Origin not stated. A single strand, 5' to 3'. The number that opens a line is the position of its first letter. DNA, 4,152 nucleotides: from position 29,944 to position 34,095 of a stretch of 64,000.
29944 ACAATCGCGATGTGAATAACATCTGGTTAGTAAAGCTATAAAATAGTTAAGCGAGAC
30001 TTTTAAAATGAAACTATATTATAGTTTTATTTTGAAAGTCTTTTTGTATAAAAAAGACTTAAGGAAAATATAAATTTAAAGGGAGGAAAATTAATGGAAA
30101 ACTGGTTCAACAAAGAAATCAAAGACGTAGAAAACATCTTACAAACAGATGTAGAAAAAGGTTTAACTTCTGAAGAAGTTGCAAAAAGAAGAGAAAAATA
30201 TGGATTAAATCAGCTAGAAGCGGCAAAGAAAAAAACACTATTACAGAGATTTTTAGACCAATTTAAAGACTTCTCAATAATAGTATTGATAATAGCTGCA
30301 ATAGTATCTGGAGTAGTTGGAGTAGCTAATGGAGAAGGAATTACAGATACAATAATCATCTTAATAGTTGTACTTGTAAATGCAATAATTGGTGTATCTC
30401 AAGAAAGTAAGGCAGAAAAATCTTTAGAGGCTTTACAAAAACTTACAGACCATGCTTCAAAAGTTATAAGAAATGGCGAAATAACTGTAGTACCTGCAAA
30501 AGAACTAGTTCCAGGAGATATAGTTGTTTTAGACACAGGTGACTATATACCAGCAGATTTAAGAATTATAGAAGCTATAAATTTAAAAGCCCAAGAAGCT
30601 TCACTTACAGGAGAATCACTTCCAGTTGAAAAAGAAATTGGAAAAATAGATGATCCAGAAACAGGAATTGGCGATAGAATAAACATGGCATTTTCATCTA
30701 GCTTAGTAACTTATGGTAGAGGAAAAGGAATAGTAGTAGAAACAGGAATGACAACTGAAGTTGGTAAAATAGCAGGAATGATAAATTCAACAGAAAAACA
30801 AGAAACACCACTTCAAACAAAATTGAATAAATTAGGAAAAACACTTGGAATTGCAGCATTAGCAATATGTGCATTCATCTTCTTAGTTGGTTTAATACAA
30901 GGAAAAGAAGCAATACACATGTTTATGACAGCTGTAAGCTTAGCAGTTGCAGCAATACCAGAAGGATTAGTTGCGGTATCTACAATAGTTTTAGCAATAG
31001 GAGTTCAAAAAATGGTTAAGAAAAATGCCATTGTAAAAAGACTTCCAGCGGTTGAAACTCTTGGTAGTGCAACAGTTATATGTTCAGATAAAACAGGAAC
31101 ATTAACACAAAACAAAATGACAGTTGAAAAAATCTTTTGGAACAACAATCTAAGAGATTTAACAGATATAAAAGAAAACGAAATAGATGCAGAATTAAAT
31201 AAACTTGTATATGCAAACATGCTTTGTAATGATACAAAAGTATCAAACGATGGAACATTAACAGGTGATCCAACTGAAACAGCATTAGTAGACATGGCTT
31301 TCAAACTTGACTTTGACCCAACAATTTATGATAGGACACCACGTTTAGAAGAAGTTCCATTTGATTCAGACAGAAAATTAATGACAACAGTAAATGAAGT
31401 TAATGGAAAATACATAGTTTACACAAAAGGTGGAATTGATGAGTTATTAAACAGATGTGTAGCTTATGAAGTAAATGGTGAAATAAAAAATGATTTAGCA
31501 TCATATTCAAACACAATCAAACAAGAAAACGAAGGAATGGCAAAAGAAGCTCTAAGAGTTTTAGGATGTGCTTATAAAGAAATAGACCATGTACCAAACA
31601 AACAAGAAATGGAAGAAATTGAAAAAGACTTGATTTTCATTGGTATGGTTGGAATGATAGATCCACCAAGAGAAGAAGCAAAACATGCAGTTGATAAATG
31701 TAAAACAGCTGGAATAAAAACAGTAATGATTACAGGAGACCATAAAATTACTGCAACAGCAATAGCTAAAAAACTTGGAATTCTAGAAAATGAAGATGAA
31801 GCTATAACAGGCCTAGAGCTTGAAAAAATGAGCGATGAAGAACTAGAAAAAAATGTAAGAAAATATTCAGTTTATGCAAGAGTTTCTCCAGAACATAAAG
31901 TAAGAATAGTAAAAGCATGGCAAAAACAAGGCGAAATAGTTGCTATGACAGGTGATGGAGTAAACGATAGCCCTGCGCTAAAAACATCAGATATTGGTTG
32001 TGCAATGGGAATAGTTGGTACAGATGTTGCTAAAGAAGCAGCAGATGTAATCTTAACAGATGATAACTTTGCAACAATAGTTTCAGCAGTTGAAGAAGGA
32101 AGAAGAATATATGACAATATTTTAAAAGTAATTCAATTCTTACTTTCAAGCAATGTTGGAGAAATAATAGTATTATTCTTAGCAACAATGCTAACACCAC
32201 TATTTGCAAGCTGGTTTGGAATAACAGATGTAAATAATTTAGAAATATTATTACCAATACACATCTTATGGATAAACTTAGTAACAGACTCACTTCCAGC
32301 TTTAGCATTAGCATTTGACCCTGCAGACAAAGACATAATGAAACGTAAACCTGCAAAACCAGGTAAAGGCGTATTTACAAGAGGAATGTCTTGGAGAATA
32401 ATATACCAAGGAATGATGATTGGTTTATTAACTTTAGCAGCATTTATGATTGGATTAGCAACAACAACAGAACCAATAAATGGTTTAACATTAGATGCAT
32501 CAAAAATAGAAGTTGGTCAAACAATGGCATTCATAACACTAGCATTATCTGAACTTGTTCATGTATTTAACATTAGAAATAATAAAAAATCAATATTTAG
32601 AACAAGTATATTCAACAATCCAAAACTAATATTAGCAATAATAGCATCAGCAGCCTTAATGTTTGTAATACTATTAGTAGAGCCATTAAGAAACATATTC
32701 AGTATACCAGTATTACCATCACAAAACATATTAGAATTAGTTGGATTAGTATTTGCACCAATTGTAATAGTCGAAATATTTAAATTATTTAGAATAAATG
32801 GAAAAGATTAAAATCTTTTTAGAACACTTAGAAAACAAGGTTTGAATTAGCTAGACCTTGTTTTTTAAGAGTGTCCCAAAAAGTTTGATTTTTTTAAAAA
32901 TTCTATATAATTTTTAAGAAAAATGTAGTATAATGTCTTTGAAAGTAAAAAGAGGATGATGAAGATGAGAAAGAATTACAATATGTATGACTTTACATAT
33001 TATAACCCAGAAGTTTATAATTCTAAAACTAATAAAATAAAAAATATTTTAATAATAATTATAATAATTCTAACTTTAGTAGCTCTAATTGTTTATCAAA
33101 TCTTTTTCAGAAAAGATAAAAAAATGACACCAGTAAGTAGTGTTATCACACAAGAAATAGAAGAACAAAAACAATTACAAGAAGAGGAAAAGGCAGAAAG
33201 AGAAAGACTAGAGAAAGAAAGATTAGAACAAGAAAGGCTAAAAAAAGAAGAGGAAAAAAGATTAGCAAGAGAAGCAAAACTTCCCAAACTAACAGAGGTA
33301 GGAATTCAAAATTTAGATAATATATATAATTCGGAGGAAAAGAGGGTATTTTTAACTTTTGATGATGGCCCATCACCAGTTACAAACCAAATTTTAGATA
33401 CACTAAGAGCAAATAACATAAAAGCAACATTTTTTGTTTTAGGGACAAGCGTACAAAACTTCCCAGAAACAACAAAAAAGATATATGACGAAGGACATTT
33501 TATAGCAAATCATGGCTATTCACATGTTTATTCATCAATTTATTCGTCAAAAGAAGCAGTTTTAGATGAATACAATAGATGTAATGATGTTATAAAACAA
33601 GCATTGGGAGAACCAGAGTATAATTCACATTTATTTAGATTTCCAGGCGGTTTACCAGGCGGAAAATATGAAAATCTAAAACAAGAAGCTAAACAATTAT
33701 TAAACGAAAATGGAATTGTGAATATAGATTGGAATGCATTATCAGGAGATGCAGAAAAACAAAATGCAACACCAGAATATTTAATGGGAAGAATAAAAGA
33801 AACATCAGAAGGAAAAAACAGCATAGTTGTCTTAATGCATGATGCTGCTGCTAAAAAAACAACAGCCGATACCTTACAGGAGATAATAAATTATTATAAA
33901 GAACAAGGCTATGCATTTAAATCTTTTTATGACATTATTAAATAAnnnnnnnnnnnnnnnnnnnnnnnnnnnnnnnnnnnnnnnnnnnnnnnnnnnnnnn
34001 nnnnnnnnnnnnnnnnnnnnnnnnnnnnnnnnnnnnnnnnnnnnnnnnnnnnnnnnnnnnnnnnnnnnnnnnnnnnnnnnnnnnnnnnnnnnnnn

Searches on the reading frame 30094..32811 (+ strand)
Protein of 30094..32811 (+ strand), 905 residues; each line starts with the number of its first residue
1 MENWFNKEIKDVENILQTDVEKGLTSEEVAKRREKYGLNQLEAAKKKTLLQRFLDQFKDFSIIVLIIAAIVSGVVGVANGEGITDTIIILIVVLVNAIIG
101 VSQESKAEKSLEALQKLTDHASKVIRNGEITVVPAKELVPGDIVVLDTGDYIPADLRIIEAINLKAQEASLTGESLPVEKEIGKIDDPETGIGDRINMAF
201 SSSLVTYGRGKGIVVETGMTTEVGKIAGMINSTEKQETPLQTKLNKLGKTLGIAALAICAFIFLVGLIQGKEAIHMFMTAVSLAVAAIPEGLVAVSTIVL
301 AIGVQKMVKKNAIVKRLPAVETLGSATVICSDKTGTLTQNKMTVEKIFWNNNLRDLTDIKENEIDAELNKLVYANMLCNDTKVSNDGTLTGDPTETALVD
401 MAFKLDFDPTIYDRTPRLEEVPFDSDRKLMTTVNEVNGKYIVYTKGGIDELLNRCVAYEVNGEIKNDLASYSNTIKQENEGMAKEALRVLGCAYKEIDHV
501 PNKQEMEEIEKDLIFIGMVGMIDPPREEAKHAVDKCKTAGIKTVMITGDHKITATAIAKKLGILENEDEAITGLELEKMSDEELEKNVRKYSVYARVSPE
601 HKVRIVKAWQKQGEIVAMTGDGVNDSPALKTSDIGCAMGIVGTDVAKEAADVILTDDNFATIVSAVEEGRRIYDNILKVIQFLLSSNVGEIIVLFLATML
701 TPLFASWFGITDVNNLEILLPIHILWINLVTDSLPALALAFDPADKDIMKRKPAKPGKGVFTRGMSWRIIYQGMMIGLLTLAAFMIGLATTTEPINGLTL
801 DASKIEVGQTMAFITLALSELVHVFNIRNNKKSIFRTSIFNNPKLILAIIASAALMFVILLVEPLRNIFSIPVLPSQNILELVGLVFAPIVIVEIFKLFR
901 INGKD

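Call 73: search_protein_families(library=pfam, proteins=[window:30094-32811:+], max_evalue=0.00001)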
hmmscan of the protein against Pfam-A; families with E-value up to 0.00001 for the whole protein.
window:30094-32811:+ (905 aa): 5 families
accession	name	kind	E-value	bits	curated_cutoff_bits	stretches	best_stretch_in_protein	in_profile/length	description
PF00122.25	E1-E2_ATPase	-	7.8e-53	179.1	28.1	1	117-310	2-181/181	E1-E2 ATPase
PF00689.26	Cation_ATPase_C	-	1.3e-50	172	27.3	1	718-899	3-175/175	Cation transporting ATPase, C-terminus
PF00690.31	Cation_ATPase_N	-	5.1e-23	81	20.4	1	4-72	1-69/69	Cation transporter/ATPase, N-terminus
PF00702.32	Hydrolase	-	3.6e-19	70.4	26.4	1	328-631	3-189/191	haloacid dehalogenase-like hydrolase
PF13246.12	Cation_ATPase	-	7.9e-17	61.5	21.7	1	377-455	2-88/91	Cation transport ATPase (P-type)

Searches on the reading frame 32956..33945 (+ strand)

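Call 73: search_protein_families(library=pfam, proteins=[window:32956-33945:+], max_evalue=0.00001)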
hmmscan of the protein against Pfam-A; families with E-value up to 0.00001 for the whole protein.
window:32956-33945:+ (329 aa): 1 family
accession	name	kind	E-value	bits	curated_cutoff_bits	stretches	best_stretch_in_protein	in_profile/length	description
PF01522.26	Polysacc_deac_1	-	2.2e-31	108.8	23.1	1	126-246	4-117/124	Polysaccharide deacetylase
